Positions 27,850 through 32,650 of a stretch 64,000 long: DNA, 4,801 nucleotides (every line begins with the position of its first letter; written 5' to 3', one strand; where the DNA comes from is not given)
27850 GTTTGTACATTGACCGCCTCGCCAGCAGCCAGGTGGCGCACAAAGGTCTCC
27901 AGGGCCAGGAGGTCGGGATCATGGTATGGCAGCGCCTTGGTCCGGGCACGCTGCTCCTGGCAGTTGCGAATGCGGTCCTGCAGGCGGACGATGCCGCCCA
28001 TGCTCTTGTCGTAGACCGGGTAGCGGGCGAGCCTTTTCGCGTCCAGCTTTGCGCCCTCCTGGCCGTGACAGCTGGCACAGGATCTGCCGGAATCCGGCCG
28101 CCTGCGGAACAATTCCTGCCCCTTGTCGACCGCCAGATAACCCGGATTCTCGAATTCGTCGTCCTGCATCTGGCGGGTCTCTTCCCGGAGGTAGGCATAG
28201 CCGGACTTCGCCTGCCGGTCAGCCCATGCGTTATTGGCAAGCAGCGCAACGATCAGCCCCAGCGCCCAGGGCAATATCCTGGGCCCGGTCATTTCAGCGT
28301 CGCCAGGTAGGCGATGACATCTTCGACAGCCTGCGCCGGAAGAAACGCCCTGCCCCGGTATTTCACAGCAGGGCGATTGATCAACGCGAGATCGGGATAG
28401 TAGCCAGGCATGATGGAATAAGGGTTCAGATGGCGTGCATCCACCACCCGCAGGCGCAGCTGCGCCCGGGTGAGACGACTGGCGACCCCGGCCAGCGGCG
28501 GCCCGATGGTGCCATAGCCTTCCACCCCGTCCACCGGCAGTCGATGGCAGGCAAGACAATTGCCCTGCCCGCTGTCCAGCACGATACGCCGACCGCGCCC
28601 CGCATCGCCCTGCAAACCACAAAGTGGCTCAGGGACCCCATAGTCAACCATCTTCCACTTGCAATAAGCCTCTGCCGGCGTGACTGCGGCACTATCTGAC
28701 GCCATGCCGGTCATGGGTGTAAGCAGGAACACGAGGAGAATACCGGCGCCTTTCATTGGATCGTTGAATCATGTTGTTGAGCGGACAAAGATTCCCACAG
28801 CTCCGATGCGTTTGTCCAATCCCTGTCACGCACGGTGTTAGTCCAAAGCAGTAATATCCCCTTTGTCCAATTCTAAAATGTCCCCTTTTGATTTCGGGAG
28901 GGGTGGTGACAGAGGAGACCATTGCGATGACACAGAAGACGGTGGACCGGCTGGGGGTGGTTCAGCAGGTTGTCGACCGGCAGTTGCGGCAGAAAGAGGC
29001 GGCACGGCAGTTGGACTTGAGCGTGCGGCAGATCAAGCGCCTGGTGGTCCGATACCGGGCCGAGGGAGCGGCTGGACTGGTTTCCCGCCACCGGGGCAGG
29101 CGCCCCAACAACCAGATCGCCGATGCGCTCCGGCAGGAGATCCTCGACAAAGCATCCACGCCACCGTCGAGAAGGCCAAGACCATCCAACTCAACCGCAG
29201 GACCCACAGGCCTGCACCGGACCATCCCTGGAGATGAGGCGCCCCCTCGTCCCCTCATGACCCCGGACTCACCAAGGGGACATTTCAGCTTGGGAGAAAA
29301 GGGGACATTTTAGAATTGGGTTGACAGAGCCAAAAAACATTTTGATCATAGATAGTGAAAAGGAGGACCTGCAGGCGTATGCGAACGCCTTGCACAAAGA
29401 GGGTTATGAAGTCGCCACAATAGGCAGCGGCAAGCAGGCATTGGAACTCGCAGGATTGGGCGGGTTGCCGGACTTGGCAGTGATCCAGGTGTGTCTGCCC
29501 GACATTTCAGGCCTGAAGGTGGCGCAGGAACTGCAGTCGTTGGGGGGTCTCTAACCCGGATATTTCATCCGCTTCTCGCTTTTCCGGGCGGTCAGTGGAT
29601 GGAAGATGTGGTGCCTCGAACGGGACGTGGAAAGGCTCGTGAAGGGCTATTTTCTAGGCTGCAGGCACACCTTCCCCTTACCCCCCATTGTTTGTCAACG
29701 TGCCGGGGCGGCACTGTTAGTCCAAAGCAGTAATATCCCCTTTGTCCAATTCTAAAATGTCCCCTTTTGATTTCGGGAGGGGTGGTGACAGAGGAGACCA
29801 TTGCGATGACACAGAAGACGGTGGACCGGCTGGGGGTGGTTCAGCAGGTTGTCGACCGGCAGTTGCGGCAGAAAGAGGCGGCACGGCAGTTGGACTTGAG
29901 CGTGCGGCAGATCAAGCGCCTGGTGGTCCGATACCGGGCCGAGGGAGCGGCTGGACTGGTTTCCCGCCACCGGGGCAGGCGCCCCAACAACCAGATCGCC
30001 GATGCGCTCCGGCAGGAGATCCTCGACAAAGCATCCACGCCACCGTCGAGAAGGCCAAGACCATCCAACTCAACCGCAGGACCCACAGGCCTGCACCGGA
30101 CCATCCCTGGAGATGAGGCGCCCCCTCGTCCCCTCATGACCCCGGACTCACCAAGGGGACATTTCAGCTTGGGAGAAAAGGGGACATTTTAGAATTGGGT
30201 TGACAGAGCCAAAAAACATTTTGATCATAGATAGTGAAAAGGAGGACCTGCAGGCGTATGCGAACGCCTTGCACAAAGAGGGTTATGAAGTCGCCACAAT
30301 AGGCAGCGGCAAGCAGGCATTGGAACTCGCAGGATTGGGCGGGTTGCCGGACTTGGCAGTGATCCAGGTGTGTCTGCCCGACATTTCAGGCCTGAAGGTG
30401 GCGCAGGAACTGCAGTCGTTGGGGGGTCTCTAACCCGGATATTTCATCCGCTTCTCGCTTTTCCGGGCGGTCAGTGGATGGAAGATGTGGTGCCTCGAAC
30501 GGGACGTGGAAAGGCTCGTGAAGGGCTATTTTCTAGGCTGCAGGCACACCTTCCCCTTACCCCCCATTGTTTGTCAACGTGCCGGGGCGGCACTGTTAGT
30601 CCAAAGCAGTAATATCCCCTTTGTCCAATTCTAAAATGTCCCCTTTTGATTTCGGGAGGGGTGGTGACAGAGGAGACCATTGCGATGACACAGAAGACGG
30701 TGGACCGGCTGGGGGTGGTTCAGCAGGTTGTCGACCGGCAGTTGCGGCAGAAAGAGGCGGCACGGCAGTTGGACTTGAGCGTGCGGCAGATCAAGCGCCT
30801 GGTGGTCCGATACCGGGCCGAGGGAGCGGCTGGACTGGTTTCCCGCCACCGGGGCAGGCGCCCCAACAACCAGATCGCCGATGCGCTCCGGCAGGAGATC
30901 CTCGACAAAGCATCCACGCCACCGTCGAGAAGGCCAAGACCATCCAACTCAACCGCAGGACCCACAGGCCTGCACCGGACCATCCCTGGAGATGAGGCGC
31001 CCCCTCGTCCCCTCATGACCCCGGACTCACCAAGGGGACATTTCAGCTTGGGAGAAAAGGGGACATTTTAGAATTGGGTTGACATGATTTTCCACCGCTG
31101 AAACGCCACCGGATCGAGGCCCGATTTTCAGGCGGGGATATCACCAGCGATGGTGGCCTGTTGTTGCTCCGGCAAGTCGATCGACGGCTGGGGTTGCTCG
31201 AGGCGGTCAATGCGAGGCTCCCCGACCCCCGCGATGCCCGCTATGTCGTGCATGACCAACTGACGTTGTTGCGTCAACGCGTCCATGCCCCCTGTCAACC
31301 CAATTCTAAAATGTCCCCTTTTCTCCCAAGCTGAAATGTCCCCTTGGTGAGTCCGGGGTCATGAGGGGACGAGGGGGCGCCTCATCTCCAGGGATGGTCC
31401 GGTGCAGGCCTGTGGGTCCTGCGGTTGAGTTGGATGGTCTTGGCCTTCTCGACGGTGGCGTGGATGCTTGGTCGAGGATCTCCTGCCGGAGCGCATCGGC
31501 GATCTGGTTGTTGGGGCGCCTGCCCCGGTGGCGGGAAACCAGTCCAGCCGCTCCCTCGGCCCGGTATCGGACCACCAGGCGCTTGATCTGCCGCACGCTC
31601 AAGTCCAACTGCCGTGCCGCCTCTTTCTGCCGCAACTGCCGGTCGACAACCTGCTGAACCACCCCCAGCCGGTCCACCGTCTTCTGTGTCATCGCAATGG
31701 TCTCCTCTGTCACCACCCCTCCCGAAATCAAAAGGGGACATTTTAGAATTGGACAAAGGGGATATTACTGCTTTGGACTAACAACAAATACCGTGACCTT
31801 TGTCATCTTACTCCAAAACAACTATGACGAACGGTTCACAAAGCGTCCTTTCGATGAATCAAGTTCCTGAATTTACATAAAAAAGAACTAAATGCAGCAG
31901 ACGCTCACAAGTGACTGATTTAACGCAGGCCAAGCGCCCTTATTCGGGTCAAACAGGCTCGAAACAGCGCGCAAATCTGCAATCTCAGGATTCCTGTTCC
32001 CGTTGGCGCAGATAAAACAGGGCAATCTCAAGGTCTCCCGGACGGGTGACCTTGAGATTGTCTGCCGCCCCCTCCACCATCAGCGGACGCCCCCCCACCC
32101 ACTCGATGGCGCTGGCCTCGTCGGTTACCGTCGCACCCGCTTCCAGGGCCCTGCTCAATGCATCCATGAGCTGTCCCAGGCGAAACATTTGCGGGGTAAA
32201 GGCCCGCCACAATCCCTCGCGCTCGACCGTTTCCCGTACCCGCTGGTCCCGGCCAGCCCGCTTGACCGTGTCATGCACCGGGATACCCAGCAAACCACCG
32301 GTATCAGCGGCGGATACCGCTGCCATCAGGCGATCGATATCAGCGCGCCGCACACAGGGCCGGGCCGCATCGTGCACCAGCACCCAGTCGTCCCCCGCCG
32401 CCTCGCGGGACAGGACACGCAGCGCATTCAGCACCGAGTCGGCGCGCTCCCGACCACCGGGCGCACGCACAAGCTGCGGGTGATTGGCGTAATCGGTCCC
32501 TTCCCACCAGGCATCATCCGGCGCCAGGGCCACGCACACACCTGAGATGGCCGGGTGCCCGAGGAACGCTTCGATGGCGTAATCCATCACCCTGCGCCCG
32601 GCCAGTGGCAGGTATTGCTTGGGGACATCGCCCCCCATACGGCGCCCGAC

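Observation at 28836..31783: One 491-bp IS-derived element makes up almost the whole soxX-ispD gap (four copies here, a fifth at the window edge)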

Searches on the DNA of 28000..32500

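Call 56: search_rna_families(source=window, start=28000, end=32500, threshold=evalue, max_evalue=0.1)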
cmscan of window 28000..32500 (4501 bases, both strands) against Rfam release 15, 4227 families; matches with E-value up to 0.1: 0.
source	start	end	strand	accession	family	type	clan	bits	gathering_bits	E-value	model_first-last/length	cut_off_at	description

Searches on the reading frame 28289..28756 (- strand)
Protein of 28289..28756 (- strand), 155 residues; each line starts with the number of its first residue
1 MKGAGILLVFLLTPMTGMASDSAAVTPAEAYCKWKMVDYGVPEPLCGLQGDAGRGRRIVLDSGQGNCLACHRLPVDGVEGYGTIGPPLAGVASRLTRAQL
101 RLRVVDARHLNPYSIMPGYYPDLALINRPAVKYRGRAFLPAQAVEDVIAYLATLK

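Call 20: find_encoding_contigs(protein=window:28289-28756:-, flank=6000, max_places=6)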
Protein window:28289-28756:- (155 aa): 3 contigs read that carry it; 3 places shown.
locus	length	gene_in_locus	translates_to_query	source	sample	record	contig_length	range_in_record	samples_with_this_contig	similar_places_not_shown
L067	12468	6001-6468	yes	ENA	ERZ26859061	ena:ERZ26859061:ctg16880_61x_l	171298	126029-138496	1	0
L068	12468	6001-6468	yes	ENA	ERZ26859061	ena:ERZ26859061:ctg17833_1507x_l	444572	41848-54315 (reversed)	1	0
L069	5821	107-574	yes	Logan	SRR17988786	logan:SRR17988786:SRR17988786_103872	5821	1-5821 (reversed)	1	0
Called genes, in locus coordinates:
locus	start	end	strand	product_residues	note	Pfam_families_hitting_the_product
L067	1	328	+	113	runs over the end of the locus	-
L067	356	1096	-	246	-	PF01695:IstB_IS21, PF05496:RuvB_N (faint), PF00308:Bac_DnaA, PF00004:AAA (weak)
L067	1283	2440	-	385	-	PF02796:HTH_7 (weak), PF08279:HTH_11 (faint), PF08281:Sigma70_r4_2 (faint), PF13384:HTH_23 (faint), PF13412:HTH_24 (faint), PF13551:HTH_29 (faint), PF00665:rve (weak)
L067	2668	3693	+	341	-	PF13701:DDE_Tnp_1_4, PF01609:DDE_Tnp_1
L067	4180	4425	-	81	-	-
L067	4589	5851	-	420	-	PF13518:HTH_28, PF13551:HTH_29, PF13565:HTH_32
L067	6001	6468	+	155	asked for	PF00034:Cytochrom_C (weak)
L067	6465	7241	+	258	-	PF21342:SoxA-TsdA_cyt-c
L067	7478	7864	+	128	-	PF09084:NMT1, PF12974:Phosphonate-bd (weak)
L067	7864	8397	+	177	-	PF13379:NMT1_2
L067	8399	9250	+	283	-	-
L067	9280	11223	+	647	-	PF00989:PAS, PF08448:PAS_4 (weak), PF13188:PAS_8 (weak), PF08447:PAS_3, PF13426:PAS_9, PF00990:GGDEF, PF00563:EAL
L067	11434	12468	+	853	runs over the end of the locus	PF00521:DNA_topoisoIV, PF03989:DNA_gyraseA_C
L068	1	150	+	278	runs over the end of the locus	PF00793:DAHP_synth_1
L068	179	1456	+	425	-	PF03952:Enolase_N, PF00113:Enolase_C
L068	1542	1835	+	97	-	PF04977:DivIC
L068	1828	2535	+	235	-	PF01128:IspD, PF12804:NTP_transf_3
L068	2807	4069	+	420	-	PF13518:HTH_28, PF13551:HTH_29, PF13565:HTH_32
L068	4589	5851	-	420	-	PF13518:HTH_28, PF13551:HTH_29, PF13565:HTH_32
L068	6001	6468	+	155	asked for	PF00034:Cytochrom_C (weak)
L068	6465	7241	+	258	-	PF21342:SoxA-TsdA_cyt-c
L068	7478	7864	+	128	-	PF09084:NMT1, PF12974:Phosphonate-bd (weak)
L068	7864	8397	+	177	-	PF13379:NMT1_2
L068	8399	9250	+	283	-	-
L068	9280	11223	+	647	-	PF00989:PAS, PF08448:PAS_4 (weak), PF13188:PAS_8 (weak), PF08447:PAS_3, PF13426:PAS_9, PF00990:GGDEF, PF00563:EAL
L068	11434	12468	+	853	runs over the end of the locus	PF00521:DNA_topoisoIV, PF03989:DNA_gyraseA_C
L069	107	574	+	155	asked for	PF00034:Cytochrom_C (weak)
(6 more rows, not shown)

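Call 32: search_protein_families(library=ncbifam, proteins=[L068:2807-4069:+], max_evalue=0.001)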
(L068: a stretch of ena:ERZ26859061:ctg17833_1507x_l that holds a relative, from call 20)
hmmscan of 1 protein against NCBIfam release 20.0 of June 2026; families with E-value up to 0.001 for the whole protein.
L068:2807-4069:+ (420 aa): 5 families
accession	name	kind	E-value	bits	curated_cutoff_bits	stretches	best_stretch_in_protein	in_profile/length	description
NF033594.2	transpos_ISNCY_2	equivalog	3e-143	477.5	250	1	18-377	2-365/368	ISNCY family transposase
NF033577.2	transpos_IS481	equivalog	1.8e-33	116.3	224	1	15-292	2-269/284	IS481 family transposase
NF033546.1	transpos_IS21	equivalog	4.4e-13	49.4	160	1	24-293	6-270/294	IS21 family transposase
NF033545.0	transpos_IS630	equivalog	9.9e-10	38.3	100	1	24-133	10-121/299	IS630 family transposase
NF033516.0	transpos_IS3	equivalog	1.1e-05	24.9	160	0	62-291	122-353/369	IS3 family transposase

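Call 33: search_protein_families(library=pfam, proteins=[L068:2807-4069:+], max_evalue=0.01)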
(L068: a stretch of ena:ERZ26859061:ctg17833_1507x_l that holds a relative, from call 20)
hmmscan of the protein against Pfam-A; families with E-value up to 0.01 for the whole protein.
L068:2807-4069:+ (420 aa): 5 families
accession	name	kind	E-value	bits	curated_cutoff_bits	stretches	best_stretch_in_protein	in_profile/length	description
PF13518.12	HTH_28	-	3.6e-11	43.4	25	1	15-66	2-52/52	Helix-turn-helix domain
PF13565.12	HTH_32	-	4.4e-11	43.6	33.7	1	43-116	2-73/73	Homeodomain-like domain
PF13551.12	HTH_29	-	7.8e-10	39.1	28.1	1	20-76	6-63/64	Winged helix-turn helix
PF13384.12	HTH_23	-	3.5e-05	23.9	24.6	1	11-58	3-49/50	Homeodomain-like domain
PF13683.12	rve_3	-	9.5e-05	22.5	26.5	1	237-291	4-55/67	Integrase core domain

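Call 50: search_protein_families(library=ncbifam, proteins=[window:28289-28756:-, L068:6465-7241:+, L068:7478-7864:+, L068:7864-8397:+], max_evalue=0.00001)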
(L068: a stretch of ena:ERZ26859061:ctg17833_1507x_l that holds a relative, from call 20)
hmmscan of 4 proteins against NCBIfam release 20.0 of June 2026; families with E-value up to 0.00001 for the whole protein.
window:28289-28756:- (155 aa): 1 family
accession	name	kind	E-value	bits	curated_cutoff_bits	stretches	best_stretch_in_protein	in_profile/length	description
TIGR04485.1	thiosulf_SoxX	equivalog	1.4e-20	73.7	61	1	64-154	2-78/78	sulfur oxidation c-type cytochrome SoxX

L068:6465-7241:+ (258 aa): 2 families
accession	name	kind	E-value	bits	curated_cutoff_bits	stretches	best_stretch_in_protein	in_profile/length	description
TIGR04484.1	thiosulf_SoxA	equivalog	8.2e-52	175.6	110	1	50-257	1-211/212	sulfur oxidation c-type cytochrome SoxA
NF050122.1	bc1_QcrC_actin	exception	9.2e-07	28.4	200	0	51-181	37-154/253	cytochrome bc1 complex diheme cytochrome c subunit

L068:7478-7864:+ (128 aa): 1 family
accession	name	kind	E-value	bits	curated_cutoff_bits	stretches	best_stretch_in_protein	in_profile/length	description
TIGR01728.1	SsuA_fam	subfamily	4.7e-12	45.7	163.5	1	9-123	1-117/290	aliphatic sulfonate ABC transporter substrate-binding protein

L068:7864-8397:+ (177 aa): 1 family
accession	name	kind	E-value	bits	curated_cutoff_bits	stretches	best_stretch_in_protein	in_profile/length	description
TIGR01728.1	SsuA_fam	subfamily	2.1e-19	69.8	163.5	1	6-110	129-235/290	aliphatic sulfonate ABC transporter substrate-binding protein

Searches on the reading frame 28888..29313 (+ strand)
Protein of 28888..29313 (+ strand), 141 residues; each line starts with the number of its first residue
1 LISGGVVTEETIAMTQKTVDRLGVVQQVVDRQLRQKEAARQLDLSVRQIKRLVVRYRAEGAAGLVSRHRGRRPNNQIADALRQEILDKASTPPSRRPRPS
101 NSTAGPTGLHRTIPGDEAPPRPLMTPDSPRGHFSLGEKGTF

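Call 7: search_protein_families(library=ncbifam, proteins=[window:28888-29313:+], max_evalue=0.01)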
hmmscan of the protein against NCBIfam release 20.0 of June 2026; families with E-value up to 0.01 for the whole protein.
window:28888-29313:+ (141 aa): 4 families
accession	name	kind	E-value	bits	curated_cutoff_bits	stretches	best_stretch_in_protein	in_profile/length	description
NF033594.2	transpos_ISNCY_2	equivalog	4.3e-19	68.9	250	1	24-90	2-68/368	ISNCY family transposase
NF033577.2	transpos_IS481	equivalog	2.7e-07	30.4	224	1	21-90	2-72/284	IS481 family transposase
NF033545.0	transpos_IS630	equivalog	3.7e-06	26.6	100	1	29-94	9-74/299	IS630 family transposase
NF033516.0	transpos_IS3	equivalog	0.0069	15.7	160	1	21-85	3-68/369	IS3 family transposase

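Call 28: find_encoding_contigs(protein=window:28906-29310:+, flank=4000, max_places=10)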
Protein seq(135 aa) (135 aa): 1 contig read that carries it; 1 place shown.
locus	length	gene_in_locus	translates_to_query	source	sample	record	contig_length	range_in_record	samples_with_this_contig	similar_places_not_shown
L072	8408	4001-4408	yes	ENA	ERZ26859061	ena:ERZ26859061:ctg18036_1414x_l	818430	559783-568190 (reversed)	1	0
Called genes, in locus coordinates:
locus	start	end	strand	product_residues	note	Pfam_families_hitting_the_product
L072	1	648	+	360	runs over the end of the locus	PF05598:DUF772, PF01609:DDE_Tnp_1, PF13751:DDE_Tnp_1_6 (faint)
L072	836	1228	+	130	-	PF00588:SpoU_methylase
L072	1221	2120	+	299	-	PF01553:Acyltransferase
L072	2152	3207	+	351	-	PF01266:DAO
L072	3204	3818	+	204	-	PF13649:Methyltransf_25 (faint), PF13847:Methyltransf_31 (weak), PF08242:Methyltransf_12 (faint), PF06962:rRNA_methylase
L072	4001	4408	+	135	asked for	PF13384:HTH_23 (weak), PF13518:HTH_28, PF13551:HTH_29, PF13565:HTH_32 (weak)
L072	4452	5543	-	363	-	PF01926:MMR_HSR1, PF02421:FeoB_N (weak), PF06071:YchF-GTPase_C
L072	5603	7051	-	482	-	PF00483:NTP_transferase, PF22640:ManC_GMP_beta-helix, PF01050:MannoseP_isomer, PF07883:Cupin_2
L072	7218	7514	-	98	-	PF01740:STAS, PF13466:STAS_2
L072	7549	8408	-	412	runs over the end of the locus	PF00015:MCPsignal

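Call 29: find_encoding_contigs(protein=window:28927-29310:+, flank=4000, max_places=10)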
Protein seq(128 aa) (128 aa): no gene with exactly this product is on record in the collection.

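Call 33: search_protein_families(library=pfam, proteins=[window:28906-29313:+], max_evalue=0.01)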
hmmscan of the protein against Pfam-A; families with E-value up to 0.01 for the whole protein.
window:28906-29313:+ (135 aa): 4 families
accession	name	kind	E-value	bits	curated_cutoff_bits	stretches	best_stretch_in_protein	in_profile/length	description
PF13518.12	HTH_28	-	2e-11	44.2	25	1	15-66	2-52/52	Helix-turn-helix domain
PF13551.12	HTH_29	-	2.7e-10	40.6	28.1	1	19-76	5-63/64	Winged helix-turn helix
PF13565.12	HTH_32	-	2.2e-06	28.5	33.7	1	43-90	2-46/73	Homeodomain-like domain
PF13384.12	HTH_23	-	7.7e-06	26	24.6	1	11-58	3-49/50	Homeodomain-like domain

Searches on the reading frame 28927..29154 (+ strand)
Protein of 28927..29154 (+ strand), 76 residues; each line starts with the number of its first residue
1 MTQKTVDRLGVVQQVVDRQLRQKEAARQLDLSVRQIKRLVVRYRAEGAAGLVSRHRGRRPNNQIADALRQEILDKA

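Call 10: find_homologous_proteins(query=window:28927-29154:+, max_evalue=0.00001)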
Query seq(76 aa) (76 aa): 27 proteins with E <= 0.00001 among 36 candidates.
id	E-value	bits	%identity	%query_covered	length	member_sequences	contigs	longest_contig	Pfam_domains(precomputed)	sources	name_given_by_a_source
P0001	7.1e-37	141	100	97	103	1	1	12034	PF13384.13,PF13551.13,PF13518.13,PF13565.13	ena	-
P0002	9.4e-27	109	78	96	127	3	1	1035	PF13384.13,PF13551.13,PF13518.13,PF13565.13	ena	-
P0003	1.0e-25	106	74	97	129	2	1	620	PF13384.13,PF13551.13,PF13518.13,PF13565.13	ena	-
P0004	2.2e-24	102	75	96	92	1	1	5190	PF13384.13,PF13551.13,PF13518.13,PF13565.13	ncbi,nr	ncbi:MAG TPA: helix-turn-helix domain-containing protein, partial [Methylothermaceae bacterium]|nr:h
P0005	3.1e-24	101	73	97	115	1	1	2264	PF13384.13,PF13551.13,PF13518.13,PF13565.13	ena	-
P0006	1.8e-23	99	95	75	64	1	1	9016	PF13384.13,PF13551.13,PF13518.13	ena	-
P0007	2.8e-23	98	72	97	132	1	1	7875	PF13384.13,PF13551.13,PF01527.27,PF13518.13,PF13565.13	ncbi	-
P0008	6.5e-22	94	68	96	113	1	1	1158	PF13551.13,PF13518.13,PF13565.13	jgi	-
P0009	8.6e-22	94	84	82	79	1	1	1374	PF13384.13,PF13551.13,PF13518.13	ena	-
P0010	3.3e-20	89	62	96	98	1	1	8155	PF13384.13,PF13551.13,PF13518.13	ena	-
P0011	3.9e-20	89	66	96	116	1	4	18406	PF13384.13,PF13551.13,PF13518.13,PF13565.13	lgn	-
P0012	1.0e-19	87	66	96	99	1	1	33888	PF13384.13,PF13551.13,PF13518.13,PF13565.13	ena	-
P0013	2.0e-19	86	64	97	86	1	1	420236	PF13384.13,PF13551.13,PF13518.13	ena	-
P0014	1.9e-17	80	65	97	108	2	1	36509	PF13384.13,PF13551.13,PF13518.13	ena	-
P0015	1.2e-16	78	74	70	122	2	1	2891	PF13551.13,PF13518.13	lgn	-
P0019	1.2e-12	65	97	51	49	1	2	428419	-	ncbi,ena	-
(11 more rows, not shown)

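Call 12: find_encoding_contigs(protein=P0001, flank=6000, max_places=4)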
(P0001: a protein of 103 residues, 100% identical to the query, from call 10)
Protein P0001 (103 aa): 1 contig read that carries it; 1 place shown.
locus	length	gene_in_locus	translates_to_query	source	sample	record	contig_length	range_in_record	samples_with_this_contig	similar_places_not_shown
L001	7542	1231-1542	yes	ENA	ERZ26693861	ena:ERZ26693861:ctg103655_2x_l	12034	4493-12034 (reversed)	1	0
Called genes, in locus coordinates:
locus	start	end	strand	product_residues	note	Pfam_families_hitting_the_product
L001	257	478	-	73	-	-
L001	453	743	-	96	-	PF00027:cNMP_binding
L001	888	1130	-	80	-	PF11191:DUF2782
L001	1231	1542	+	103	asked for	PF13384:HTH_23 (weak), PF13551:HTH_29, PF13518:HTH_28, PF13565:HTH_32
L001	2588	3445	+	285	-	PF19040:SGNH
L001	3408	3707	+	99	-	-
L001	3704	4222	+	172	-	-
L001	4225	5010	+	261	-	PF06258:Mito_fiss_Elm1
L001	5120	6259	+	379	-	PF13439:Glyco_transf_4, PF13579:Glyco_trans_4_4, PF20706:GT4-conflict, PF00534:Glycos_transf_1, PF13692:Glyco_trans_1_4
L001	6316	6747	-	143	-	PF01850:PIN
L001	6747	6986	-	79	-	-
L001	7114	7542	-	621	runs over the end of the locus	PF13727:CoA_binding_3, PF01370:Epimerase, PF02719:Polysacc_synt_2, PF04321:RmlD_sub_bind, PF16363:GDP_Man_Dehyd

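Call 13: find_encoding_contigs(protein=P0019, flank=6000, max_places=4)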
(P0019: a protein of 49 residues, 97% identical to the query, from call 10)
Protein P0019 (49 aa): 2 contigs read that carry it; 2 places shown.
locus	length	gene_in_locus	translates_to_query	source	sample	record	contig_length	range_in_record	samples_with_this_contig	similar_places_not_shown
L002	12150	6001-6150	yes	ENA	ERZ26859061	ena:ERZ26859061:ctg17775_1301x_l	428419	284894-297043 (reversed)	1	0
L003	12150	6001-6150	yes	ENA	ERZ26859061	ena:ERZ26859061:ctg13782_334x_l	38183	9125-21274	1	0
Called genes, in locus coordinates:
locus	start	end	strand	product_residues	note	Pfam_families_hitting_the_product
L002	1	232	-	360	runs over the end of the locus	PF05598:DUF772, PF01609:DDE_Tnp_1, PF13751:DDE_Tnp_1_6 (faint)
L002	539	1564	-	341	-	PF13701:DDE_Tnp_1_4, PF01609:DDE_Tnp_1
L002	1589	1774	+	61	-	-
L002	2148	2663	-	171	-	PF13007:LZ_Tnp_IS66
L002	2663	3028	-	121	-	PF05717:TnpB_IS66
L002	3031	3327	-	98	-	PF01527:HTH_Tnp_1 (weak)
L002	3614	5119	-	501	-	PF00078:RVT_1, PF08388:GIIM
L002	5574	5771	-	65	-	-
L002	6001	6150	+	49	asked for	-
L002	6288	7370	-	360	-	PF05598:DUF772, PF01609:DDE_Tnp_1, PF13751:DDE_Tnp_1_6 (faint)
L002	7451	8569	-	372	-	PF07196:Flagellin_IN, PF07195:FliD_C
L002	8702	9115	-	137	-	-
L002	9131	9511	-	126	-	-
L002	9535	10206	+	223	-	PF22483:Mu-transpos_C_2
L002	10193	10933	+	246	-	PF01695:IstB_IS21, PF05496:RuvB_N (faint), PF00308:Bac_DnaA, PF00004:AAA (weak)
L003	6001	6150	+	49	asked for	-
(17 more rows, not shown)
